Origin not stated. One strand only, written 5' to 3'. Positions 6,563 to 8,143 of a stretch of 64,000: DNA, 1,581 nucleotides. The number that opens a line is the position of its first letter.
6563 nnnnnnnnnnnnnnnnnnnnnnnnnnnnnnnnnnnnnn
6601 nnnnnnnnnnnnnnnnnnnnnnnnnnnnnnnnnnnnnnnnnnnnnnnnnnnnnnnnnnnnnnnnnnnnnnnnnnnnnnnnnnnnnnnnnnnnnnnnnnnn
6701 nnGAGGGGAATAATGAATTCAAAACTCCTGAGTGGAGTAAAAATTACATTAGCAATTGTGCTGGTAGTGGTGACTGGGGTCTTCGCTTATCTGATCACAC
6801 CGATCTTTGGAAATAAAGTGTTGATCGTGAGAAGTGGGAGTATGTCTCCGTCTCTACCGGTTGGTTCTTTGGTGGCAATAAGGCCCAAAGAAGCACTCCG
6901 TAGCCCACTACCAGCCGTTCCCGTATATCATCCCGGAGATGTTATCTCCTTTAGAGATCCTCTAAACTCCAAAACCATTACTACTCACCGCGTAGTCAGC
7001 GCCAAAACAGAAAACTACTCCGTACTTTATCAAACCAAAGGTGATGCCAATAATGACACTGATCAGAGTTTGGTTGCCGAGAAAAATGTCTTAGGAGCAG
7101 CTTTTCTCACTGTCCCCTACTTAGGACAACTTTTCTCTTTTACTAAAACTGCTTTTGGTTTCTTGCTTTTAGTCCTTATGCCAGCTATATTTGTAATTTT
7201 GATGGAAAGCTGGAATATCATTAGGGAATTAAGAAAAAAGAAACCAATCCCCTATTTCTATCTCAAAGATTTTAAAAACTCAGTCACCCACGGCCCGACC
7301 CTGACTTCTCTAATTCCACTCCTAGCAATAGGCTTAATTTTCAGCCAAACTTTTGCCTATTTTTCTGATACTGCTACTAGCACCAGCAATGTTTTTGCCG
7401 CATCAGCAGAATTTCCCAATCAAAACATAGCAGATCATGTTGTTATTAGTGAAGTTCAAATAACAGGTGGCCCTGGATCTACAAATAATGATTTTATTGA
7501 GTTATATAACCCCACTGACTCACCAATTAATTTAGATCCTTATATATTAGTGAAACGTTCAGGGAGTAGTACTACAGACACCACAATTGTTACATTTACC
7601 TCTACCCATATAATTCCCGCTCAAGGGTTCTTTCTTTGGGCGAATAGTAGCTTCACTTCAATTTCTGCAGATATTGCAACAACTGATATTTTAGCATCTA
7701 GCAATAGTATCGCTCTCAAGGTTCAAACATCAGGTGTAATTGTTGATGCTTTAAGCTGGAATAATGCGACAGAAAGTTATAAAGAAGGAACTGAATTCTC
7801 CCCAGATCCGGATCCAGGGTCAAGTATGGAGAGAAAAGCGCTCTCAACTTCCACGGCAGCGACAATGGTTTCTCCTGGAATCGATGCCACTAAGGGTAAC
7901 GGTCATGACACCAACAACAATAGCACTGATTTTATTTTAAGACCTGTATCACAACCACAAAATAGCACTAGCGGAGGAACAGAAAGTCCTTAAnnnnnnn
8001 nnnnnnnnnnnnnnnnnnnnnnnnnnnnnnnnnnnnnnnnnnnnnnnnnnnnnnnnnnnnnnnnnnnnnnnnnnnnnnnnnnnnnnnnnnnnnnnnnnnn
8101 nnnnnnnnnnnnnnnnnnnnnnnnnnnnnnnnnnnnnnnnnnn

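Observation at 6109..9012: Secreted-fiber cassette: TasA/camelysin-like protein, SipW peptidase fused in frame to its own substrate-type signal plus a lamin-tail domain, and a Sec-secreted RTX beta-roll protein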

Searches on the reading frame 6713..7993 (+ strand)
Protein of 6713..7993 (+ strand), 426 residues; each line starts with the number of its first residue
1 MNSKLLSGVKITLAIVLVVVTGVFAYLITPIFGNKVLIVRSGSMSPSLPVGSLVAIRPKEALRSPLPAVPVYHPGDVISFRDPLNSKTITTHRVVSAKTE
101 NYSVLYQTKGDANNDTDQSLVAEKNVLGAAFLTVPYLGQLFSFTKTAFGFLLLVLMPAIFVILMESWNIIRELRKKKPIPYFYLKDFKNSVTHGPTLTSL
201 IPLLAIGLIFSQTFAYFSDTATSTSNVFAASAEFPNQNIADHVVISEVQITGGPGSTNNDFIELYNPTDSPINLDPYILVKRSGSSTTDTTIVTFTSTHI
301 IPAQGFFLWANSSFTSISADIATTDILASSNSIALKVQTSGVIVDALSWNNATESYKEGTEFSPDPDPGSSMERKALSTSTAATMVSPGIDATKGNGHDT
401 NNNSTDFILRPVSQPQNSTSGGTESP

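Call 3: search_protein_families(library=pfam, proteins=[window:6713-7993:+], max_evalue=0.1)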
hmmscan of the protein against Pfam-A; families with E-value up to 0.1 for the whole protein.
window:6713-7993:+ (426 aa): 3 families
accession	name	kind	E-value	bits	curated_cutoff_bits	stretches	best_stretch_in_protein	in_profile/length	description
PF00932.25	LTD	-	2.9e-11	44.1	34.3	1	240-350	5-108/109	Lamin Tail Domain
PF10502.14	Peptidase_S26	-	0.0062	16.9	22.9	1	16-95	5-78/168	Signal peptidase, peptidase S26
PF12389.13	Peptidase_M73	-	0.0065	16.8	22.5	1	204-231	15-41/196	Camelysin metallo-endopeptidase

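Call 4: search_protein_families(library=ncbifam, proteins=[window:6713-7993:+], max_evalue=0.1)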
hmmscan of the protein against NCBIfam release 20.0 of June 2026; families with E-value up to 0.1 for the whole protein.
window:6713-7993:+ (426 aa): 6 families
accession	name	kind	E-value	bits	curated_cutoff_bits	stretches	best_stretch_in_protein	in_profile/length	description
NF046067.1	SigPepSipWBacil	equivalog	7.2e-29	100.7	190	1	13-175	17-171/189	signal peptidase I SipW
TIGR02228.1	sigpep_I_arch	equivalog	7.6e-23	81.1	51.85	1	13-163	9-152/158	signal peptidase I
NF033680.1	exonuc_ExeM-GG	exception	8.3e-06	24.1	1300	1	229-355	13-135/884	extracellular exonuclease ExeM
TIGR04088.1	cognate_SipW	domain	0.00061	19.9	19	1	205-230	7-31/34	SipW-dependent-type signal peptide-containing protein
TIGR02227.1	sigpep_I_bact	equivalog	0.0012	18.7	47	1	18-101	4-81/162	signal peptidase I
NF047473.1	lipo_LIC11755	subfamily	0.078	11.2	300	0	242-362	221-332/699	LIC11755 family lipoprotein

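Call 5: find_homologous_proteins(query=window:6713-7990:+, max_evalue=0.00001)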
Query window:6713-7990:+ (426 aa): 240 proteins with E <= 0.00001 among 8000 candidates; the best 120 are listed.
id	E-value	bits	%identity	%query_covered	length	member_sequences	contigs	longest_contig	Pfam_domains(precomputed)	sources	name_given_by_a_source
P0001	7.7e-273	922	100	100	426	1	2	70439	PF00932.26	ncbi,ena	-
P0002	4.2e-117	410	51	97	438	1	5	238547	PF00932.26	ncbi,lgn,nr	ncbi:MAG: signal peptidase I [Candidatus Levybacteria bacterium]|nr:signal peptidase I [Candidatus L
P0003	4.6e-116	406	49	98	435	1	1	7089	PF00932.26,PF10502.15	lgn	-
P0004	1.4e-113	398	49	98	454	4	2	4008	PF00932.26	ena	-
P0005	7.2e-113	396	47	94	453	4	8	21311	PF00932.26,PF10502.15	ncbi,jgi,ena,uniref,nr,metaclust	ncbi:signal peptidase I [Candidatus Curtissbacteria bacterium RIFCSPLOWO2_01_FULL_41_18]|uniref:Sign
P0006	2.7e-109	384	46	98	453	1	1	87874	PF00932.26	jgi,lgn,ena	-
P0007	1.5e-108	381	46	98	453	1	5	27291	PF00932.26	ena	-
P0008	2.3e-108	381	48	92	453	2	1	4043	PF00932.26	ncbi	-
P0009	2.6e-107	377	48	99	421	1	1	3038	PF00932.26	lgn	-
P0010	9.3e-105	369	50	97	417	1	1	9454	PF00932.26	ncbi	-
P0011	1.5e-104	368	46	99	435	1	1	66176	PF00932.26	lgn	-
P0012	1.8e-104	368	46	97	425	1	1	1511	PF00932.26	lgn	-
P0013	3.6e-104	367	46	98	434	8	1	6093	PF00932.26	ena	-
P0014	5.8e-104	366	47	98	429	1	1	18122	PF00932.26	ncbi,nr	ncbi:signal peptidase I [Candidatus Curtissbacteria bacterium]|nr:signal peptidase I [Candidatus Cur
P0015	9.6e-104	366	45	98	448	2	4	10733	PF00932.26,PF10502.15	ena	-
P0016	1.3e-103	365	45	98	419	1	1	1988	PF00932.26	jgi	jgi:signal peptidase I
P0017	4.2e-102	360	61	65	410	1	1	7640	PF00932.26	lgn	-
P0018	2.7e-101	358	46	97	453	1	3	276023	PF00932.26,PF10502.15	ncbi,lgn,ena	ncbi:MAG: signal peptidase I [Patescibacteria group bacterium]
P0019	2.0e-100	355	46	95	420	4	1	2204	PF00932.26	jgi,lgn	-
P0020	1.8e-98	348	44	99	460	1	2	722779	PF00932.26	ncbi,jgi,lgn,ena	-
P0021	1.7e-97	345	45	97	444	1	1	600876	PF00932.26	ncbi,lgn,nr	ncbi:MAG: signal peptidase I [Candidatus Levybacteria bacterium]|nr:signal peptidase I [Candidatus L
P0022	2.8e-97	344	48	93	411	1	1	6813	PF00932.26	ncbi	-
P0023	4.6e-97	344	46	98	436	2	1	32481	PF00932.26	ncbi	-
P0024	9.9e-97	343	47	93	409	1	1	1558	PF00932.26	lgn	-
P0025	6.8e-96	340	47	97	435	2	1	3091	PF00932.26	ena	-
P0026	1.6e-94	335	48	89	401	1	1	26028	PF00932.26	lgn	-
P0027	4.1e-94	334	43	94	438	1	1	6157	PF00932.26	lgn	-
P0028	2.1e-92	328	47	89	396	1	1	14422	PF00932.26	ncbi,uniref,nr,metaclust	ncbi:MAG: signal peptidase I [Candidatus Woykebacteria bacterium RBG_13_40_7b]|uniref:Signal peptida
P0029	3.2e-92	328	48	91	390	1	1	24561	PF00932.26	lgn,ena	-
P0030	2.7e-89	318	45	96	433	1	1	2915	PF00932.26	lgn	-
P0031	9.6e-89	316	45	97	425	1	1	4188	PF00932.26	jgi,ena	-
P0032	2.8e-88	315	41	98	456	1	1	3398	PF00932.26,PF10502.15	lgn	-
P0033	2.9e-88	315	44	97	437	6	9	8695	PF00932.26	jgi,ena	-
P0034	1.5e-85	306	39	92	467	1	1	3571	PF00932.26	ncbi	-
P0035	3.4e-85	305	42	99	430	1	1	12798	PF00932.26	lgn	-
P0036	1.3e-83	299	44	92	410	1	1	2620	PF00932.26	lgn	-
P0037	2.2e-82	295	53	44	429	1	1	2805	PF00932.26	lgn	-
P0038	9.7e-82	293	45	91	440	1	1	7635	PF00932.26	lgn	-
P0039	1.4e-81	293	42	98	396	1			PF00932.26,PF10502.15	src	-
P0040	7.4e-81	290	41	98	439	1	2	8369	PF00932.26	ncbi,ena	-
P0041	1.3e-79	286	43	96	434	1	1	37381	PF00717.29,PF00932.26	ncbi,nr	ncbi:MAG: signal peptidase I [Candidatus Levybacteria bacterium]|nr:signal peptidase I [Candidatus L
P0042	2.6e-79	285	42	98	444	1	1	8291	PF00932.26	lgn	-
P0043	6.4e-78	281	44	91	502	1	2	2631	PF00932.26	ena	-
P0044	8.4e-77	277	42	92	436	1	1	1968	PF00932.26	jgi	jgi:signal peptidase I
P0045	5.7e-75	271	42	97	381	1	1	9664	PF00932.26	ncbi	-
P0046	9.6e-75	270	44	52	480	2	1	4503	PF00932.26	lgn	-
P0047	4.1e-74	268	41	94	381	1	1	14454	PF00932.26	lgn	-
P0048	2.3e-73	266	38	93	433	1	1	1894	PF00932.26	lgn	-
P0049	3.3e-71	258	39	100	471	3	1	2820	PF00932.26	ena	-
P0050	1.0e-70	257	37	99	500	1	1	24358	PF00932.26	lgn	-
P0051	1.2e-70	257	36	92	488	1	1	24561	PF00932.26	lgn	-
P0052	1.3e-69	253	41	98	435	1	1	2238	PF00932.26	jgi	jgi:signal peptidase I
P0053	1.0e-68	250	40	98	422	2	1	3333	PF00932.26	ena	-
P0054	2.1e-68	249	56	51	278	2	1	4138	PF00932.26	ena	-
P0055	2.8e-66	242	57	53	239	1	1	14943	PF00932.26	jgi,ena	-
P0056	1.8e-65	240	59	50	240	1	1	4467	PF00932.26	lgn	-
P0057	2.3e-65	239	56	53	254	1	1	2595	PF00932.26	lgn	-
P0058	2.4e-65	239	38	90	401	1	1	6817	PF00932.26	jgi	jgi:signal peptidase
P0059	1.2e-64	237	58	52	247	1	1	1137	PF00932.26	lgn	-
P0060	2.0e-64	236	59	50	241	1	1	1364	PF00932.26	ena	-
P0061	3.4e-64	235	63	44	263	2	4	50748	PF00932.26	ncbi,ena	-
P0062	8.3e-64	234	37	98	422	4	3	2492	PF00932.26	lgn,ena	-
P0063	1.7e-63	233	54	57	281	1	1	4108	PF00932.26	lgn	-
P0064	4.7e-63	232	58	51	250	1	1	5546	PF00932.26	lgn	-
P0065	7.7e-63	231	47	43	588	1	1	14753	PF00932.26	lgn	-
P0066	1.4e-62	230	48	44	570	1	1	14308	PF00932.26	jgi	jgi:hypothetical protein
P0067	1.7e-62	230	63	43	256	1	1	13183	PF00932.26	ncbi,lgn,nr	ncbi:MAG: lamin tail domain-containing protein [bacterium]|nr:lamin tail domain-containing protein [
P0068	2.9e-62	229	56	53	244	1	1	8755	PF00932.26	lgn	-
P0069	3.5e-62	229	46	43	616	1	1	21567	PF00932.26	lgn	-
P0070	6.0e-62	228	53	53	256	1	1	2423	PF00932.26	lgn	-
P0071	1.6e-61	227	38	99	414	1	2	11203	PF00932.26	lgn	-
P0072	1.9e-61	226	55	54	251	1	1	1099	PF00932.26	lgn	-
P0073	4.3e-61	225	54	54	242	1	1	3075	PF00932.26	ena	-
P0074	9.2e-61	224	56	51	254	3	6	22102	PF00932.26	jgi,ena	-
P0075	2.1e-60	223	53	54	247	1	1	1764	PF00932.26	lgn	-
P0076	3.6e-60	222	38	91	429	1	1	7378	PF00932.26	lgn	-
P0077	1.3e-59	220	55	51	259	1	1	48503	PF00932.26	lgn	-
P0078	2.2e-59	220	53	53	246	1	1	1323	PF00932.26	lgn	-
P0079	7.2e-59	218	51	50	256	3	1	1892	PF00932.26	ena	-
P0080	1.3e-58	217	53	52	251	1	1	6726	PF00932.26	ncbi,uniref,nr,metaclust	ncbi:MAG: hypothetical protein A2Z11_00295 [Candidatus Woykebacteria bacterium RBG_16_43_9]|uniref:L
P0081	2.3e-58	216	53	50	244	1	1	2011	PF00932.26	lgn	-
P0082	2.8e-58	216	54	54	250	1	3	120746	PF00932.26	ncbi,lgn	-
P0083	3.5e-58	216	54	53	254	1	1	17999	PF00932.26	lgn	-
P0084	3.9e-58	215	54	52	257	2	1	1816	PF00932.26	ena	-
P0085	4.7e-58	215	51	51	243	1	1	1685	PF00932.26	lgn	-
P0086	9.4e-58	214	53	52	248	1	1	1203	PF00932.26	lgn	-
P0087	1.4e-57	214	51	51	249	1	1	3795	PF00932.26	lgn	-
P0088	2.4e-57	213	35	91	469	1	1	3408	PF00932.26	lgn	-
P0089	4.3e-57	212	59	43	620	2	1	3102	PF00932.26,PF13385.14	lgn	-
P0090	6.5e-57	211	53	52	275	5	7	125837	PF00932.26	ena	-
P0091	7.4e-57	211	37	95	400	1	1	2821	PF00932.26,PF10502.15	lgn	-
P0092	1.8e-56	210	60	44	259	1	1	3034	PF00932.26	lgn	-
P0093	2.0e-56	210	55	50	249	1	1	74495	PF00932.26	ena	-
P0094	3.2e-56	209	48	54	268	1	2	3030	PF00932.26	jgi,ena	-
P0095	3.9e-56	209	50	53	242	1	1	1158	PF00932.26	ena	-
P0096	9.7e-56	208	52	53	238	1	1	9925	PF00932.26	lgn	-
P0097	4.6e-55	205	50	53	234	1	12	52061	PF00932.26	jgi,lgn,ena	-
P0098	5.9e-55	205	55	51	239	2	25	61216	PF00932.26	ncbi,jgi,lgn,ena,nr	ncbi:MAG: hypothetical protein A2860_00660 [Candidatus Levybacteria bacterium RIFCSPHIGHO2_01_FULL_3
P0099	1.7e-54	204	50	54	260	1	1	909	PF00932.26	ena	-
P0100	1.5e-53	200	54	50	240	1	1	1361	PF00932.26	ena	-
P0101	1.5e-53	200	53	51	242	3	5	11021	PF00932.26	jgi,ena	-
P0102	1.7e-53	200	49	50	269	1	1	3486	PF00932.26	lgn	-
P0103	3.5e-52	196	51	53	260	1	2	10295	PF00932.26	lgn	-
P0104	1.0e-51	194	50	53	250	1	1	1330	PF00932.26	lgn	-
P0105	2.0e-51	193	59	43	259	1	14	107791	PF00932.26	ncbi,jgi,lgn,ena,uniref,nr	ncbi:hypothetical protein A3A46_03455 [Candidatus Roizmanbacteria bacterium RIFCSPLOWO2_01_FULL_37_1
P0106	2.2e-51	193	51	51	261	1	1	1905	PF00932.26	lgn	-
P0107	5.1e-51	192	57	43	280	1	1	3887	PF00932.26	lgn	-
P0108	6.6e-51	192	52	51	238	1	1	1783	PF00932.26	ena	-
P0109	1.8e-50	190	56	42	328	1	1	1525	PF00932.26,PF13385.14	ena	-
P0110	2.3e-50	190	47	64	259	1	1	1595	PF00932.26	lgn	-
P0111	2.8e-50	190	51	50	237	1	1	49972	PF00932.26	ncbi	-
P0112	5.0e-50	189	43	42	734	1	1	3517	PF00932.26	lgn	-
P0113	9.6e-50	188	48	53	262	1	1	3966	PF00932.26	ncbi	-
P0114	1.3e-49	187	49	53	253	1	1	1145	PF00932.26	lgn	-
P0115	2.4e-49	186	34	85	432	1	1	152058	PF00932.26,PF10502.15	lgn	-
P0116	2.6e-49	186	53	50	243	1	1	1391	PF00932.26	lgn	-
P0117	4.1e-49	186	49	53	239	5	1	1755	PF00932.26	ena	-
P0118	2.8e-48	183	48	53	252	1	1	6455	PF00932.26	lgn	-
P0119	1.4e-47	181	48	51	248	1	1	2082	PF00932.26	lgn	-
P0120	1.4e-47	181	47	54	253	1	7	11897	PF00932.26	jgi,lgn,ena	-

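Call 10: find_related_loci(query=A1, collection=genome_contigs, flank=5000)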
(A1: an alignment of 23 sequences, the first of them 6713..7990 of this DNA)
Query A1 (426 aa) in genome_contigs; peptide patterns used: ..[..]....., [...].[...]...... (x = any residue, [..] = any of these).
600 stretches matched a pattern (row limit reached: there are more); 384 encode a relative of the query (tblastn E <= 1e-3); the best 80 are kept; 80 distinct loci.
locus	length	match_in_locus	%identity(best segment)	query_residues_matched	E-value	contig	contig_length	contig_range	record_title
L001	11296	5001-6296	45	9-420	3e-108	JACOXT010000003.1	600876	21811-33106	MAG: Candidatus Levyibacteriota bacterium isolate NC_groundwater_160_Ag_S-0.1um_36_20 S4_GD2017_2_S1_scaffold_58, whole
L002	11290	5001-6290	36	30-420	4e-84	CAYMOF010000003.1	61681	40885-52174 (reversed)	MAG TPA_asm: uncultured Candidatus Saccharibacteria bacterium isolate SRP141376_co2_385 genome assembly, contig: NODE_12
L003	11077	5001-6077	38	30-420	1e-70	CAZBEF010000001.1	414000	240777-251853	MAG TPA_asm: uncultured Gammaproteobacteria bacterium isolate SRP278252_co2_430 genome assembly, contig: NODE_10_length_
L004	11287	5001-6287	47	13-412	2e-115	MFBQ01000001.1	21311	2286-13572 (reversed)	MAG: Candidatus Curtissbacteria bacterium RIFCSPLOWO2_01_FULL_41_18 rifcsplowo2_01_scaffold_10006, whole genome shotgun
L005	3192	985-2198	51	33-425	3e-57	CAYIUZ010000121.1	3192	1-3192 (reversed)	MAG TPA_asm: uncultured Gammaproteobacteria bacterium isolate ERP119705_co5_457 genome assembly, contig: NODE_46990_leng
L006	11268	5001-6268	50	9-421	2e-67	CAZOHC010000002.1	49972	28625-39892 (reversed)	MAG TPA_asm: uncultured Gammaproteobacteria bacterium isolate SRP144015_co1_130 genome assembly, contig: NODE_355_length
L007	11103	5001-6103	48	33-421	2e-72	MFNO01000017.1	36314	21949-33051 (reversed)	MAG: Candidatus Levybacteria bacterium RIFCSPHIGHO2_01_FULL_38_26 rifcsphigho2_01_scaffold_3234, whole genome shotgun se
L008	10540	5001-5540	50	242-420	2e-48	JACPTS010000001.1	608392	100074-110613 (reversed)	MAG: Candidatus Harrisonbacteria bacterium isolate NC_groundwater_738_Ag_S-0.65um_42_30 S37_SO-6_scaffold_114001, whole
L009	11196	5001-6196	45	39-420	6e-46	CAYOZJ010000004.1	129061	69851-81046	MAG TPA_asm: uncultured Gammaproteobacteria bacterium isolate SRP200132_co1_666 genome assembly, contig: NODE_123_length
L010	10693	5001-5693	41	184-426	1e-44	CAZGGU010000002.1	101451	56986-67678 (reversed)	MAG TPA_asm: uncultured Gammaproteobacteria bacterium isolate SRP292972_co1_102 genome assembly, contig: NODE_201_length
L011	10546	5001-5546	45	240-420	2e-43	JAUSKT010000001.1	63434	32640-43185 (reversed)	MAG: bacterium isolate E14_metabat.bin.74_sub E14_k141_1162634, whole genome shotgun sequence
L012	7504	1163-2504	47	18-426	4e-40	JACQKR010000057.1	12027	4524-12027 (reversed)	MAG: Candidatus Levyibacteriota bacterium isolate NC_groundwater_1182_Ag_S-0.1um_43_56 S_p1_S3_coassembly_k141_2198594,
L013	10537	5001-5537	46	239-420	1e-39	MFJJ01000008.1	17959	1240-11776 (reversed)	MAG: Candidatus Gottesmanbacteria bacterium RIFCSPHIGHO2_01_FULL_46_14 rifcsphigho2_01_scaffold_13394, whole genome shot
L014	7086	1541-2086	45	240-421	4e-39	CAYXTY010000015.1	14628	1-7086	MAG TPA_asm: uncultured Gammaproteobacteria bacterium isolate SRP286056_co1_91 genome assembly, contig: NODE_5100_length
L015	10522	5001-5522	46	237-420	7e-39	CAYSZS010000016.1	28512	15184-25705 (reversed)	MAG TPA_asm: uncultured Gammaproteobacteria bacterium isolate SRP050083_co1_18 genome assembly, contig: NODE_570_length_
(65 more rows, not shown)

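Call 20: find_encoding_contigs(protein=P0001, flank=3000, max_places=2)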
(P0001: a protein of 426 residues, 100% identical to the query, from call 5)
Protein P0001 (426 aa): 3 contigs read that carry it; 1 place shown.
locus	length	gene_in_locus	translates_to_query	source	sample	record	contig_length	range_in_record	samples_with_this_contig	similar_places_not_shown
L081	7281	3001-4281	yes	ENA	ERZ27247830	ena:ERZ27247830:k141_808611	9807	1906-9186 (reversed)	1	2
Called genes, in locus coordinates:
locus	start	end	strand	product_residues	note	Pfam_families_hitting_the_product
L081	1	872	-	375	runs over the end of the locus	PF00483:NTP_transferase, PF12804:NTP_transf_3 (weak), PF22640:ManC_GMP_beta-helix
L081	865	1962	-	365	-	PF13439:Glyco_transf_4, PF00534:Glycos_transf_1, PF13692:Glyco_trans_1_4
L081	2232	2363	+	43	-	-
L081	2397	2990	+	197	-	PF12389:Peptidase_M73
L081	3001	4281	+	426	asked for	PF00932:LTD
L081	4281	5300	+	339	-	PF00353:HemolysinCabind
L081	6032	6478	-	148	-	-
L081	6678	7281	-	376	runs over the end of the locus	PF13439:Glyco_transf_4 (weak), PF00534:Glycos_transf_1, PF20706:GT4-conflict, PF13692:Glyco_trans_1_4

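Call 39: predict_structure(alignment_id=A2)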
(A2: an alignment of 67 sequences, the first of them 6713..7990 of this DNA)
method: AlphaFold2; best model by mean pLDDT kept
length: 426 residues; sequences in the alignment: 67
mean_pLDDT: 85.6   pTM: 0.53
mean pLDDT of the five models: 85.6, 84.7, 84.1, 84.1, 79.6
residues with pLDDT >= 90: 267; 70-90: 84; 50-70: 45; < 50: 30
segments of 3 or more residues with pLDDT < 50: 62-64, 213-235
pLDDT, mean of each block of 10 residues (from residue 1): 77 88 87 91 95 92 63 97 93 97 94 95 96 95 91 89 89 75 51 61 66 41 35 56 96 90 95 97 96 98 95 94 96 94 96 95 92 94 90 87 95 91 65
secondary structure, 60 per line:
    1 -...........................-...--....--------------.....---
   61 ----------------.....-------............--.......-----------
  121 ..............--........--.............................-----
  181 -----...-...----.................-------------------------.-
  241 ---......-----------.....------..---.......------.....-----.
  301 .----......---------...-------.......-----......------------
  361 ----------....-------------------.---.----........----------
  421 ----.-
elements in order: H2-28 E35-38 E53-57 E77-81 E89-100 E103-109 E126-134 H137-144 H147-175 H197-213 E244-249 E261-265 E277-283 E290-294 E306-311 E321-323 E331-337 E343-348 E371-374 H403-406 E407-410
